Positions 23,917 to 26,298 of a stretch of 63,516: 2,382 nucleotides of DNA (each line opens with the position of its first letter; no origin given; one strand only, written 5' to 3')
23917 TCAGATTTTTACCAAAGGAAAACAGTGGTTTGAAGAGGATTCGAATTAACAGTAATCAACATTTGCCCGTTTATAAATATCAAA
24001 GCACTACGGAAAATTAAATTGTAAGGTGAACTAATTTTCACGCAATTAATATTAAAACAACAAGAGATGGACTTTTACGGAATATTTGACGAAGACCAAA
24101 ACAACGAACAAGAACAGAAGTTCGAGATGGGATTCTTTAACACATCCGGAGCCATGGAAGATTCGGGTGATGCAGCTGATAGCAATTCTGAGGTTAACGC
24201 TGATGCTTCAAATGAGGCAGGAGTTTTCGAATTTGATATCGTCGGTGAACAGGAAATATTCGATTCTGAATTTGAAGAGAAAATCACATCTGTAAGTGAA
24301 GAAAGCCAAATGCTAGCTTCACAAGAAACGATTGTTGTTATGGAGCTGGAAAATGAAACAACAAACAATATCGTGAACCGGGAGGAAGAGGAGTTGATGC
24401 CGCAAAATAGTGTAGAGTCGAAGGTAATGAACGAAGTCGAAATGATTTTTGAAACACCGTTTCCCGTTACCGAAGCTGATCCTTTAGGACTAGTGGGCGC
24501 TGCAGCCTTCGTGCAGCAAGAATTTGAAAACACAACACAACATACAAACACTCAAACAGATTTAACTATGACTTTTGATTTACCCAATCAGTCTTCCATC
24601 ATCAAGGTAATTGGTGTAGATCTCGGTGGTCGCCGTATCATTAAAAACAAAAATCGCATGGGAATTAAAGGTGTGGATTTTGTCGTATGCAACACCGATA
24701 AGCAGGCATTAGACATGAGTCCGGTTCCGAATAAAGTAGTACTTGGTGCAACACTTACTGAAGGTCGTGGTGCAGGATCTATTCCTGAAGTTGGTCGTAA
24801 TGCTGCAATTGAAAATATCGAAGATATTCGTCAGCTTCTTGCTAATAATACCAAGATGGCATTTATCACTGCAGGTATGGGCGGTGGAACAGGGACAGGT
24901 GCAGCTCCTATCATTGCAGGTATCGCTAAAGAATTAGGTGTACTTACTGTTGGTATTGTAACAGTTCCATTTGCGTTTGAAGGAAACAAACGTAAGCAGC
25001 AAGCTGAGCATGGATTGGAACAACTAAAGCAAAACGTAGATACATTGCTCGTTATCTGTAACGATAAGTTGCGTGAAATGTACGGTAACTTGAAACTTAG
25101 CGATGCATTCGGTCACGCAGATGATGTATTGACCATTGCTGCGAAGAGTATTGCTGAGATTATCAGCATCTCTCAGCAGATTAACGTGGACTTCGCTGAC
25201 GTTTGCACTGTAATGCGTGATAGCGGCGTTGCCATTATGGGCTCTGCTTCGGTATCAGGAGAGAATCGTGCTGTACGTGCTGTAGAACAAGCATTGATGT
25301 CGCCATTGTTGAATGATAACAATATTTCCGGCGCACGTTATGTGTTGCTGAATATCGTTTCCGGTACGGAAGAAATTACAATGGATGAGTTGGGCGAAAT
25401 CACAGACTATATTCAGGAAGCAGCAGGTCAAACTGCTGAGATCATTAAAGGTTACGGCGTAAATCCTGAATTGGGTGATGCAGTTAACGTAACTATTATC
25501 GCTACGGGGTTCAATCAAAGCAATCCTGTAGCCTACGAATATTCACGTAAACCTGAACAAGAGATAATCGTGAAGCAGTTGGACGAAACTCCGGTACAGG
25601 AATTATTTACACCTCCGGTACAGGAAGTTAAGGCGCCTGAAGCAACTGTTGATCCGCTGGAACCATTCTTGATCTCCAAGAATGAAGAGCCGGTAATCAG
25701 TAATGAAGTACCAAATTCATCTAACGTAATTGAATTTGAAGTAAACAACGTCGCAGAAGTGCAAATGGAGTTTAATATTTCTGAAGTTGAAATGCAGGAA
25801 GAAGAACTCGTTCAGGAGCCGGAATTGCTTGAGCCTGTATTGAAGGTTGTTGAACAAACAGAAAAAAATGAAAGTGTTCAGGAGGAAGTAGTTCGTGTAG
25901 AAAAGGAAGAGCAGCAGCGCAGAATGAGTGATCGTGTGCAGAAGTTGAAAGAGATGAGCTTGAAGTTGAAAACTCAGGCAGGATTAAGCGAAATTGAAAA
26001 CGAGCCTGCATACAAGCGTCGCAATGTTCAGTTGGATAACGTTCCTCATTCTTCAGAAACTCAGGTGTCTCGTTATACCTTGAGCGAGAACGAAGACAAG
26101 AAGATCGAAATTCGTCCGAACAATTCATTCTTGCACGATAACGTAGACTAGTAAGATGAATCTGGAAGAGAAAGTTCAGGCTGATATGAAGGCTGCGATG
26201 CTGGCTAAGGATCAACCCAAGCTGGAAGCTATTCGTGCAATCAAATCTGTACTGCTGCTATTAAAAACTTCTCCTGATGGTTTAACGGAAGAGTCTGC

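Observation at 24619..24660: FtsZ whose GTP-binding T1 glycine loop is replaced by a basic 14-residue patch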

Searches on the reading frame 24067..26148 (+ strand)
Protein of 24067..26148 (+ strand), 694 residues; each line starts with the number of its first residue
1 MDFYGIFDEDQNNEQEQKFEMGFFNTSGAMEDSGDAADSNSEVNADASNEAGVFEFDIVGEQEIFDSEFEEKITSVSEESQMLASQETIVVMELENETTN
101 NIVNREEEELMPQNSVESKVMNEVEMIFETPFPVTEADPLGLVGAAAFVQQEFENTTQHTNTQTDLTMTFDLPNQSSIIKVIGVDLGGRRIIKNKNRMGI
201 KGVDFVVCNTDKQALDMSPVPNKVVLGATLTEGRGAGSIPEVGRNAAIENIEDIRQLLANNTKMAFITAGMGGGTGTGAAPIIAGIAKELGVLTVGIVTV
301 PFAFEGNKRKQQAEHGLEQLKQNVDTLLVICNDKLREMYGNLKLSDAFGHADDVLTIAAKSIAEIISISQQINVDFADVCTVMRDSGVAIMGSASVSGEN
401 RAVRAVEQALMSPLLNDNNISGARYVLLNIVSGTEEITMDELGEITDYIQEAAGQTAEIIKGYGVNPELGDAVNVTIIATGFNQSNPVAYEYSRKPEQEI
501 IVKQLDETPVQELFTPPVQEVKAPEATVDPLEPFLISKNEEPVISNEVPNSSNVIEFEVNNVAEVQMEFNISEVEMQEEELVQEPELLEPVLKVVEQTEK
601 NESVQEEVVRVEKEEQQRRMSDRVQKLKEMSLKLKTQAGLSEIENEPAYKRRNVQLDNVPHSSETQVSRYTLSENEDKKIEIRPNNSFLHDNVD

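Call 3: search_protein_families(library=pfam, proteins=[window:24067-26148:+], max_evalue=0.01)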
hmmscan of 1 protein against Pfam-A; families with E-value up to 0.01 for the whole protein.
window:24067-26148:+ (694 aa): 2 families
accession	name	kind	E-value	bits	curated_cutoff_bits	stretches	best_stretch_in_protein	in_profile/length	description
PF00091.31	Tubulin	-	2.9e-38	132.5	33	1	179-339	2-189/190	Tubulin/FtsZ family, GTPase domain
PF12327.13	FtsZ_C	-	1.6e-21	76.8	27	1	387-482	1-94/95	FtsZ family, C-terminal domain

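Call 6: find_homologous_proteins(query=window:24067-26148:+, max_evalue=1e-20)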
Query window:24067-26148:+ (694 aa): 8000 proteins with E <= 1e-20 among 8000 candidates; the best 120 are listed.
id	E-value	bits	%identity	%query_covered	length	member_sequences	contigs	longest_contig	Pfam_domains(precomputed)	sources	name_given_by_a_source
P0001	0.0e+0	1485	100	100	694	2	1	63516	PF00091.32,PF12327.14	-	-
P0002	0.0e+0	1355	92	100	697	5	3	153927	PF00091.32,PF12327.14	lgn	-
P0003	0.0e+0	1336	91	100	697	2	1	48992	PF00091.32,PF12327.14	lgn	-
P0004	0.0e+0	1319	89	100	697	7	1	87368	PF00091.32,PF12327.14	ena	-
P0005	0.0e+0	1288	88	100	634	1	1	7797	PF00091.32,PF12327.14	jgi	-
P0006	4.5e-242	823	61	100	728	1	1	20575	PF00091.32,PF12327.14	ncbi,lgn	ncbi:MAG: cell division protein FtsZ [Bacteroidia bacterium]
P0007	1.7e-234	798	75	63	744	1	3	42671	PF00091.32,PF12327.14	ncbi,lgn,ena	-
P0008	2.3e-233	794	78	60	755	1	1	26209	PF00091.32,PF12327.14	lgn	-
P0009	6.8e-231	786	77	60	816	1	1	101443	PF00091.32,PF12327.14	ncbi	-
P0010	1.4e-230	785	76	61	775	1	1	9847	PF00091.32,PF12327.14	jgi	jgi:cell division protein FtsZ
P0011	1.5e-230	785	59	81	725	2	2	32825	PF00091.32,PF12327.14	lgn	-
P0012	1.0e-229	782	65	90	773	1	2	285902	PF00091.32,PF12327.14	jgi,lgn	jgi:cell division protein FtsZ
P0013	1.2e-229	782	70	79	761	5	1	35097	PF00091.32,PF12327.14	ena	-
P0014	1.4e-229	782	56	82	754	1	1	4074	PF00091.32,PF12327.14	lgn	-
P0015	6.0e-229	780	59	99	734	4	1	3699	PF00091.32,PF12327.14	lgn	-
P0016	9.5e-229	779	72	76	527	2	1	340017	PF00091.32,PF12327.14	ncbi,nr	ncbi:MAG: cell division protein FtsZ [Bacteroidetes bacterium]|nr:cell division protein FtsZ [Bacter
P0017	9.6e-229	779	69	69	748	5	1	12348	PF00091.32,PF12327.14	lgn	-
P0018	1.0e-228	779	71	77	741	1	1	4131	PF00091.32,PF12327.14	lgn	-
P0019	1.8e-228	778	71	77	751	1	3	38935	PF00091.32,PF12327.14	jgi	jgi:cell division protein FtsZ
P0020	6.5e-228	776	71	65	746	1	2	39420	PF00091.32,PF12327.14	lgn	-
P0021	1.2e-227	776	69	69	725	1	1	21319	PF00091.32,PF12327.14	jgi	jgi:cell division protein FtsZ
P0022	5.5e-227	773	72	66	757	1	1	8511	PF00091.32,PF12327.14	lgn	-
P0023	1.2e-226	772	76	60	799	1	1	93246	PF00091.32,PF12327.14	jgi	jgi:cell division protein FtsZ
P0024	1.8e-226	772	75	60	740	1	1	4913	PF00091.32,PF12327.14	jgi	jgi:cell division protein FtsZ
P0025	2.0e-226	771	73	62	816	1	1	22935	PF00091.32,PF12327.14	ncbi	ncbi:cell division protein FtsZ [soil metagenome]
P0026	2.9e-226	771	71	67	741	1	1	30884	PF00091.32,PF12327.14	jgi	jgi:cell division protein FtsZ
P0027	3.9e-226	770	68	78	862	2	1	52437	PF00091.32,PF12327.14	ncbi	-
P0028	5.3e-226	770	76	60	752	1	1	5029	PF00091.32,PF12327.14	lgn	-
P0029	6.1e-226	770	73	62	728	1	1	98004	PF00091.32,PF12327.14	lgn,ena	-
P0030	8.0e-226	769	76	60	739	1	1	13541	PF00091.32,PF12327.14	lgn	-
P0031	8.1e-226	769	68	70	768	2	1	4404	PF00091.32,PF12327.14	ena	-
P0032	1.3e-225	769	76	60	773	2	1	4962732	PF00091.32,PF12327.14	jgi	jgi:cell division protein FtsZ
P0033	1.9e-225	768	67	84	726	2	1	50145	PF00091.32,PF12327.14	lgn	-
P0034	2.1e-225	768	69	67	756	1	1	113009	PF00091.32,PF12327.14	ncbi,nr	ncbi:MAG: cell division protein FtsZ [Bacteroidetes bacterium]|nr:cell division protein FtsZ [Bacter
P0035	2.3e-225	768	65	75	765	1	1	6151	PF00091.32,PF12327.14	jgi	jgi:cell division protein FtsZ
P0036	2.4e-225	768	57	100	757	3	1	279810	PF00091.32,PF12327.14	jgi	jgi:cell division protein FtsZ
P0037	3.0e-225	768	65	75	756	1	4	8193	PF00091.32,PF12327.14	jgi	jgi:cell division protein FtsZ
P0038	2.8e-224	764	75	60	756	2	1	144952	PF00091.32,PF12327.14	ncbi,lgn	-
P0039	7.2e-224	763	58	100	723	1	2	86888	PF00091.32,PF12327.14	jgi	jgi:cell division protein FtsZ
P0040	1.7e-223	762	70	76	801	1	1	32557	PF00091.32,PF12327.14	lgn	-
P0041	5.0e-223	760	68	67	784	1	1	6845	PF00091.32,PF12327.14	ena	-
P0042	6.6e-223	760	62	82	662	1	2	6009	PF00091.32,PF12327.14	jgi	jgi:cell division protein FtsZ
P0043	8.7e-223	759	64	76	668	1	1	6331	PF00091.32,PF12327.14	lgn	-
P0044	1.6e-222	759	69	76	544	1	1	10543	PF00091.32,PF12327.14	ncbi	ncbi:MAG: cell division protein FtsZ [Bacteroidia bacterium]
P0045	4.6e-222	757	69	76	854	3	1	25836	PF00091.32,PF12327.14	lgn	-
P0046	4.9e-222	757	68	68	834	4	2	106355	PF00091.32,PF12327.14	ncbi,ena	-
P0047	9.5e-222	756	66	78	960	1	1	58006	PF00091.32,PF12327.14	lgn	-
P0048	1.2e-221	756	68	67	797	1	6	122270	PF00091.32,PF12327.14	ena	-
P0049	1.5e-221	755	67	80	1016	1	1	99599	PF00091.32,PF12327.14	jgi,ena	-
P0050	2.1e-221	755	67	79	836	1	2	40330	PF00091.32,PF12327.14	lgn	-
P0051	2.3e-221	755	66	77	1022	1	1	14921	PF00091.32,PF12327.14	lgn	-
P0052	2.8e-221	754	66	82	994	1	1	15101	PF00091.32,PF12327.14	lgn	-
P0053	3.0e-221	754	75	59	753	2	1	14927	PF00091.32,PF12327.14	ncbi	ncbi:cell division protein FtsZ [soil metagenome]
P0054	3.2e-221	754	67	78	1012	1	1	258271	PF00091.32,PF12327.14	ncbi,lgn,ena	-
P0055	5.0e-221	754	65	83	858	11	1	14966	PF00091.32,PF12327.14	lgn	-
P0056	5.8e-221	753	67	77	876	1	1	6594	PF00091.32,PF12327.14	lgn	-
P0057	9.9e-221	753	69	65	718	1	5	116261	PF00091.32,PF12327.14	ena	-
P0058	1.1e-220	753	69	65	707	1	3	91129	PF00091.32,PF12327.14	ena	-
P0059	2.5e-220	751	69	69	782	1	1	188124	PF00091.32,PF12327.14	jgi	jgi:cell division protein FtsZ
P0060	3.3e-220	751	65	83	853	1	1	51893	PF00091.32,PF12327.14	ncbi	-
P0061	4.8e-220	750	67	78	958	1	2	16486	PF00091.32,PF12327.14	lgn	-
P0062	5.9e-220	750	67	78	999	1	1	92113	PF00091.32,PF12327.14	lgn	-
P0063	1.2e-219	749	74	60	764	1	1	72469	PF00091.32,PF12327.14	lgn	-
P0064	1.7e-219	749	79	54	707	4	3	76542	PF00091.32,PF12327.14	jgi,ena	jgi:cell division protein FtsZ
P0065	2.1e-219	748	67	78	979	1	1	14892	PF00091.32,PF12327.14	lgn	-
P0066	2.8e-219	748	76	59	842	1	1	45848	PF00091.32,PF12327.14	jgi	jgi:cell division protein FtsZ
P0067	7.5e-219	746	65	83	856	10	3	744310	PF00091.32,PF12327.14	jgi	jgi:cell division protein FtsZ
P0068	1.1e-218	746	65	80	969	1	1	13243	PF00091.32,PF12327.14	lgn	-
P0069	2.0e-218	745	70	63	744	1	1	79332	PF00091.32,PF12327.14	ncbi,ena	-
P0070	2.2e-218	745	67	78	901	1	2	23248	PF00091.32,PF12327.14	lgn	-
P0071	3.3e-218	744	71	62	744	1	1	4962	PF00091.32,PF12327.14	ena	-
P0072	4.0e-218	744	70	62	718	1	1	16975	PF00091.32,PF12327.14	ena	-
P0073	4.3e-218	744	60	78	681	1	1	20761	PF00091.32,PF12327.14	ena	-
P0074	5.8e-218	743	71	62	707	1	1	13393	PF00091.32,PF12327.14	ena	-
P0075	5.9e-218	743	70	63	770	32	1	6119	PF00091.32,PF12327.14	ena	-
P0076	6.0e-218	743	58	82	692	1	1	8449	PF00091.32,PF12327.14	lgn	-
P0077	6.8e-218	743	58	82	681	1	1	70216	PF00091.32,PF12327.14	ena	-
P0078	7.9e-218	743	65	80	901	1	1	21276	PF00091.32,PF12327.14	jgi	jgi:cell division protein FtsZ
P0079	8.8e-218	743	66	68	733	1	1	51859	PF00091.32,PF12327.14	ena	-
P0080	1.1e-217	743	71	62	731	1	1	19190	PF00091.32,PF12327.14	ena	-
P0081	1.1e-217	743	67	78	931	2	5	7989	PF00091.32,PF12327.14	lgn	-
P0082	1.1e-217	743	71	62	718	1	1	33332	PF00091.32,PF12327.14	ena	-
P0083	1.5e-217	742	67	68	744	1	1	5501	PF00091.32,PF12327.14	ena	-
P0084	1.6e-217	742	67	68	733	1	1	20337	PF00091.32,PF12327.14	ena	-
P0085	1.6e-217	742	71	62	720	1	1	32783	PF00091.32,PF12327.14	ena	-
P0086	1.8e-217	742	70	63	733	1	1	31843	PF00091.32,PF12327.14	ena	-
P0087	2.1e-217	742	71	62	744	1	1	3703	PF00091.32,PF12327.14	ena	-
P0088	2.2e-217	742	71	62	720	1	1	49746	PF00091.32,PF12327.14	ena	-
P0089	2.3e-217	741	70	63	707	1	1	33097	PF00091.32,PF12327.14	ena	-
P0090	3.3e-217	741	70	63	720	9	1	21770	PF00091.32,PF12327.14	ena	-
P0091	3.3e-217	741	71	62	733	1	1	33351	PF00091.32,PF12327.14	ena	-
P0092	3.8e-217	741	71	62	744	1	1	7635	PF00091.32,PF12327.14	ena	-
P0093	3.9e-217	741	71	62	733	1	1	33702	PF00091.32,PF12327.14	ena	-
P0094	4.3e-217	741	78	55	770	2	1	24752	PF00091.32,PF12327.14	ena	-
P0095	4.8e-217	740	71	62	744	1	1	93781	PF00091.32,PF12327.14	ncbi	-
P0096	4.8e-217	740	71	62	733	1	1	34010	PF00091.32,PF12327.14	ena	-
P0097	5.0e-217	740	67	68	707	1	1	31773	PF00091.32,PF12327.14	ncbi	-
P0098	6.0e-217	740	65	80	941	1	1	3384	PF00091.32,PF12327.14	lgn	-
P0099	6.3e-217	740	67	77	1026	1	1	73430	PF00091.32,PF12327.14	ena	-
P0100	6.6e-217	740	71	62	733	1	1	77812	PF00091.32,PF12327.14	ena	-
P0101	8.0e-217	740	75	59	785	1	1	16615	PF00091.32,PF12327.14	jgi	jgi:cell division protein FtsZ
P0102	8.2e-217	740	71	62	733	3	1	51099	PF00091.32,PF12327.14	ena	-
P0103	8.3e-217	740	71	62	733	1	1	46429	PF00091.32,PF12327.14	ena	-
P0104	8.5e-217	740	71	62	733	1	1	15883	PF00091.32,PF12327.14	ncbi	-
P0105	1.1e-216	739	67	78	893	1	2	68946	PF00091.32,PF12327.14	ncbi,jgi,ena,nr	ncbi:MAG TPA: cell division protein FtsZ [Bacteroidia bacterium]|nr:cell division protein FtsZ [Bact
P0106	1.4e-216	739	70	63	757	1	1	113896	PF00091.32,PF12327.14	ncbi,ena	-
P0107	1.5e-216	739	65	80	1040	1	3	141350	PF00091.32,PF12327.14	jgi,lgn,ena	jgi:cell division protein FtsZ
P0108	1.6e-216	739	71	62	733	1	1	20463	PF00091.32,PF12327.14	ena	-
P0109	1.8e-216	739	70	63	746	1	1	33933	PF00091.32,PF12327.14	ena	-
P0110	2.0e-216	738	70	63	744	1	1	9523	PF00091.32,PF12327.14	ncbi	-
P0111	2.4e-216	738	71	62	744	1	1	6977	PF00091.32,PF12327.14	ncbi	-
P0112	2.8e-216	738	71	62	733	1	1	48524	PF00091.32,PF12327.14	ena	-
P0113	2.8e-216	738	70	63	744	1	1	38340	PF00091.32,PF12327.14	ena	-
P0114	3.1e-216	738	71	62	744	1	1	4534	PF00091.32,PF12327.14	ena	-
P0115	3.2e-216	738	71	62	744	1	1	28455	PF00091.32,PF12327.14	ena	-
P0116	1.3e-215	736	78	54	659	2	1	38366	PF00091.32,PF12327.14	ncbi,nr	ncbi:MAG: cell division protein FtsZ [Bacteroidota bacterium]|nr:cell division protein FtsZ [Bactero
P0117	1.7e-215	735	70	63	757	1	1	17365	PF00091.32,PF12327.14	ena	-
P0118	1.1e-214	733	66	78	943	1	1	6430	PF00091.32,PF12327.14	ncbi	-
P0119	7.6e-213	727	65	78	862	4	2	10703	PF00091.32,PF12327.14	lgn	-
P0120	6.2e-212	724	71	62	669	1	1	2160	PF00091.32,PF12327.14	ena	-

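Call 9: find_encoding_contigs(protein=P0005, flank=4000, max_places=4)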
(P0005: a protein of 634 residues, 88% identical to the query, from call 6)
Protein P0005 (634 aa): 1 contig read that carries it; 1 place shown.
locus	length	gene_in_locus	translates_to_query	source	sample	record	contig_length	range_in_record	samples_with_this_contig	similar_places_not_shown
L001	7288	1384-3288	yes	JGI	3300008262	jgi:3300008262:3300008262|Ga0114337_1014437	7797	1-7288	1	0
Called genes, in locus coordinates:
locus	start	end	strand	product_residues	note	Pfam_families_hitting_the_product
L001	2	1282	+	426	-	?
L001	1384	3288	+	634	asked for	PF00091:Tubulin, PF12327:FtsZ_C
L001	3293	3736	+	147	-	PF09424:YqeY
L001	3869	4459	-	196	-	PF18911:PKD_4 (faint), PF18962:Por_Secre_tail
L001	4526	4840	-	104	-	-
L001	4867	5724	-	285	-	-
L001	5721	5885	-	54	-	-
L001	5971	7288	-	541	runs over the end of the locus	PF00118:Cpn60_TCP1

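Call 10: find_encoding_contigs(protein=P0002, flank=4000, max_places=4)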
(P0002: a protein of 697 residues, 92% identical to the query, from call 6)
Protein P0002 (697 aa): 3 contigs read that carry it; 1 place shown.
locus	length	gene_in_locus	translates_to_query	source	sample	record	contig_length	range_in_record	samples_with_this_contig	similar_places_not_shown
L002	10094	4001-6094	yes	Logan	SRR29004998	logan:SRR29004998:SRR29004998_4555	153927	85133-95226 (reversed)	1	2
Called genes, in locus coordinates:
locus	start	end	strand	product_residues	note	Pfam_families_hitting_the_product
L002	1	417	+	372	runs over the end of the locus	PF03033:Glyco_transf_28, PF04101:Glyco_tran_28_C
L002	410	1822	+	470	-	PF01225:Mur_ligase, PF08245:Mur_ligase_M, PF02875:Mur_ligase_C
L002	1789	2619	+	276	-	-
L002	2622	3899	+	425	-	PF11104:PilM_2 (faint), PF02491:SHS2_FTSA, PF06277:EutA, PF06723:MreB_Mbl, PF14450:FtsA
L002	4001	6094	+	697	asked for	PF00091:Tubulin, PF12327:FtsZ_C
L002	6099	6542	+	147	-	PF09424:YqeY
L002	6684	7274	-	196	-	PF18911:PKD_4 (weak), PF18962:Por_Secre_tail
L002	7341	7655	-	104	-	-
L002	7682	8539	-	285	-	-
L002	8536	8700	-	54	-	-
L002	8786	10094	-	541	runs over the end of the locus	PF00118:Cpn60_TCP1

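Call 25: list_cluster_members(proteins=[P0001])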
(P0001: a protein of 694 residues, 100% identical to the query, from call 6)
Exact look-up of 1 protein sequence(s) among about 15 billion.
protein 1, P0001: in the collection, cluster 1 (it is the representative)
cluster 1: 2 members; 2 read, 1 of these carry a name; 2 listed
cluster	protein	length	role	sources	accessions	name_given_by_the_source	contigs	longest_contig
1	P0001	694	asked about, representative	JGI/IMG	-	-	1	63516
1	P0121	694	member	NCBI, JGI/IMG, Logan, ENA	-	cell division protein FtsZ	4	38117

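Call 27: find_encoding_contigs(protein=P0121, flank=10000, max_places=6)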
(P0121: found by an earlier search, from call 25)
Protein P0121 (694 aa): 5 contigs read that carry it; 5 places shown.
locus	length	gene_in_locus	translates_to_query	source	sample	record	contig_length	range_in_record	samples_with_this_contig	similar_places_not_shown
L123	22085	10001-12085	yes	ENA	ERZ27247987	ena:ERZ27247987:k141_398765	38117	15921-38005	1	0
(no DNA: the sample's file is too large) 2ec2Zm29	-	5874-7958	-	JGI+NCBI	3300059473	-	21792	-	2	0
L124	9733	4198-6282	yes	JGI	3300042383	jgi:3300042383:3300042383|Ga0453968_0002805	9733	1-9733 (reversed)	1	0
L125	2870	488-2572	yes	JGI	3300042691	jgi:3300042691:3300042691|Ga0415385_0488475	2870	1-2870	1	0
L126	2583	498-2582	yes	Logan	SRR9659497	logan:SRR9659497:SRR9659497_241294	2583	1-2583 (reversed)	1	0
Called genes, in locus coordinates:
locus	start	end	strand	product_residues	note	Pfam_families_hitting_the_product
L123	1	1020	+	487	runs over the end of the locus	PF01225:Mur_ligase, PF08245:Mur_ligase_M, PF02875:Mur_ligase_C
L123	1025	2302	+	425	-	PF10555:MraY_sig1 (weak), PF00953:Glycos_transf_4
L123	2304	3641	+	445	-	PF21377:MurD_N, PF21799:MurD-like_N, PF08245:Mur_ligase_M, PF02875:Mur_ligase_C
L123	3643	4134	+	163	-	-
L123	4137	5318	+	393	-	PF01098:FTSW_RODA_SPOVE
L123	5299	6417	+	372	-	PF03033:Glyco_transf_28, PF04101:Glyco_tran_28_C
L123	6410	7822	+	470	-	PF01225:Mur_ligase, PF08245:Mur_ligase_M, PF02875:Mur_ligase_C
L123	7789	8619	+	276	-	-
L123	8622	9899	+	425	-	PF11104:PilM_2 (faint), PF02491:SHS2_FTSA, PF06277:EutA, PF06723:MreB_Mbl, PF14450:FtsA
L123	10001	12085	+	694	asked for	PF00091:Tubulin, PF12327:FtsZ_C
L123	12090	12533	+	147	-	PF09424:YqeY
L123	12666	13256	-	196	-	PF18911:PKD_4 (faint), PF18962:Por_Secre_tail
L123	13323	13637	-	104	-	-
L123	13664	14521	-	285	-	-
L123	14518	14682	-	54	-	-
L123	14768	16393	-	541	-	PF00118:Cpn60_TCP1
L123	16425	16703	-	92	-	PF00166:Cpn10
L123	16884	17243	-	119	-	PF03840:SecG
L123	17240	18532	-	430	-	-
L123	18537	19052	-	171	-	PF04390:LptE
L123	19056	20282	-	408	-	PF00158:Sigma54_activat, PF14532:Sigma54_activ_2, PF07728:AAA_5 (weak), PF25601:AAA_lid_14, PF02954:HTH_8, PF18024:HTH_50 (weak)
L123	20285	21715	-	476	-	PF00919:UPF0004, PF04055:Radical_SAM, PF01938:TRAM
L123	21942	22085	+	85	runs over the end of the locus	?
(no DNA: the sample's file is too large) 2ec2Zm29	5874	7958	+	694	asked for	PF00091:Tubulin, PF12327:FtsZ_C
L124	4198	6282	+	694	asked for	PF00091:Tubulin, PF12327:FtsZ_C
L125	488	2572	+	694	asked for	PF00091:Tubulin, PF12327:FtsZ_C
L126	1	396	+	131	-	?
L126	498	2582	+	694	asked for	PF00091:Tubulin, PF12327:FtsZ_C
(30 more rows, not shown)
